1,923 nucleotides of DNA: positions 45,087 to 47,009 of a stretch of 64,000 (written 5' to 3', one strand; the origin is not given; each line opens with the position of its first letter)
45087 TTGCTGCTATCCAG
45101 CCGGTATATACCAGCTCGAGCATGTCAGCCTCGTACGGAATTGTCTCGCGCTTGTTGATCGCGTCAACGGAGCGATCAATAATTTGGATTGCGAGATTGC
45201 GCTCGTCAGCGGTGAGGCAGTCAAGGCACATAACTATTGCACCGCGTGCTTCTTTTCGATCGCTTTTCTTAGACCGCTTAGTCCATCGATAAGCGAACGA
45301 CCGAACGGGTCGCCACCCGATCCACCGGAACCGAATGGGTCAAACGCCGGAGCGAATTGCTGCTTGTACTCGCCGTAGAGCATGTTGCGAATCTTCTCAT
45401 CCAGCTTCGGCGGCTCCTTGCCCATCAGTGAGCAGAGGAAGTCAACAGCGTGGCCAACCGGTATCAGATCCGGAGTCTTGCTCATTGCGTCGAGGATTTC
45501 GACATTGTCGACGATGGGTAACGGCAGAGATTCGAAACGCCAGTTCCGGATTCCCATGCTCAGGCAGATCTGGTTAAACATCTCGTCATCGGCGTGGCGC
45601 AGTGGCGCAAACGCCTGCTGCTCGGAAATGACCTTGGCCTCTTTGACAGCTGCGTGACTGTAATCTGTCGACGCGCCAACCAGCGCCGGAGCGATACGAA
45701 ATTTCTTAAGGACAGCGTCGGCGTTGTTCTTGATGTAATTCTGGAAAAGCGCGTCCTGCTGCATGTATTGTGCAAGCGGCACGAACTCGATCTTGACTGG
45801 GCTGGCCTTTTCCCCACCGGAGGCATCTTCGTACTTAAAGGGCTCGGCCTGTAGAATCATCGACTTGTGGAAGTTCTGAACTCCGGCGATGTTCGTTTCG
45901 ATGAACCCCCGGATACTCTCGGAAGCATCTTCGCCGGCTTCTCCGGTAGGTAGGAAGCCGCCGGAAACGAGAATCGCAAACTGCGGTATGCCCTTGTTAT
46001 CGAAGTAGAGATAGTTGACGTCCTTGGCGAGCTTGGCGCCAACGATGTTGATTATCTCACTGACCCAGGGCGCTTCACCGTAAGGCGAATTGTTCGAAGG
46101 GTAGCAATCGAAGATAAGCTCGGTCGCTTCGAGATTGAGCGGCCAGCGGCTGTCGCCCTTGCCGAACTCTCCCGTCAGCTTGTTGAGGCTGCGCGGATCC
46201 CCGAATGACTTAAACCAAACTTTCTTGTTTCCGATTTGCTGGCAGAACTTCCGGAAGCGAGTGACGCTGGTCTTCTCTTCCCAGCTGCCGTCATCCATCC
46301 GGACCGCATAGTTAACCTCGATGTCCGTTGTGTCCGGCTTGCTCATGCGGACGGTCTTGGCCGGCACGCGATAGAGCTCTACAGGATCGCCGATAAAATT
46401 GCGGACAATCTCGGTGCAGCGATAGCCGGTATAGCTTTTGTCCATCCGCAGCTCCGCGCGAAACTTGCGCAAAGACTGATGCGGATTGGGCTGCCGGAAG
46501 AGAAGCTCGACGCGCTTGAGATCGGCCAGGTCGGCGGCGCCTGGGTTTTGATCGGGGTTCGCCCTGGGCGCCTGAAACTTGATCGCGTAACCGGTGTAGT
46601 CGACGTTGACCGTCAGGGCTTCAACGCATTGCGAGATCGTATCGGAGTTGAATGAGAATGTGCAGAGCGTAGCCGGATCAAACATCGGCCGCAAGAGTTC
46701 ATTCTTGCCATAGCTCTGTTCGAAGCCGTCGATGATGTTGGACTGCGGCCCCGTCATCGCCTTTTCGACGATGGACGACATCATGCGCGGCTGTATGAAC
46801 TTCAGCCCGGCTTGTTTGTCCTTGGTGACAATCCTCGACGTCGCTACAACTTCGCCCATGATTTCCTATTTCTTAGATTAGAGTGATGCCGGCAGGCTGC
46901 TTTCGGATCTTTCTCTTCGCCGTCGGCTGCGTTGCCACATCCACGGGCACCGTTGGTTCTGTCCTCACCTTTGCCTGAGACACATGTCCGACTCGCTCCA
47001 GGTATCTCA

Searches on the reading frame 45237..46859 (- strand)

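Call 14: search_protein_families(library=phrogs, proteins=[window:45237-46859:-], max_evalue=0.001)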
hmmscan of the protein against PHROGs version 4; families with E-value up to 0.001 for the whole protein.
window:45237-46859:- (541 aa): 2 families
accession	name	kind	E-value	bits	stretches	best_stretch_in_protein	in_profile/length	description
phrog_12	-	head and packaging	1e-24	88.6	1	60-420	81-353/646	portal protein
phrog_2662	-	head and packaging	2e-07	31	1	119-443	107-367/717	portal protein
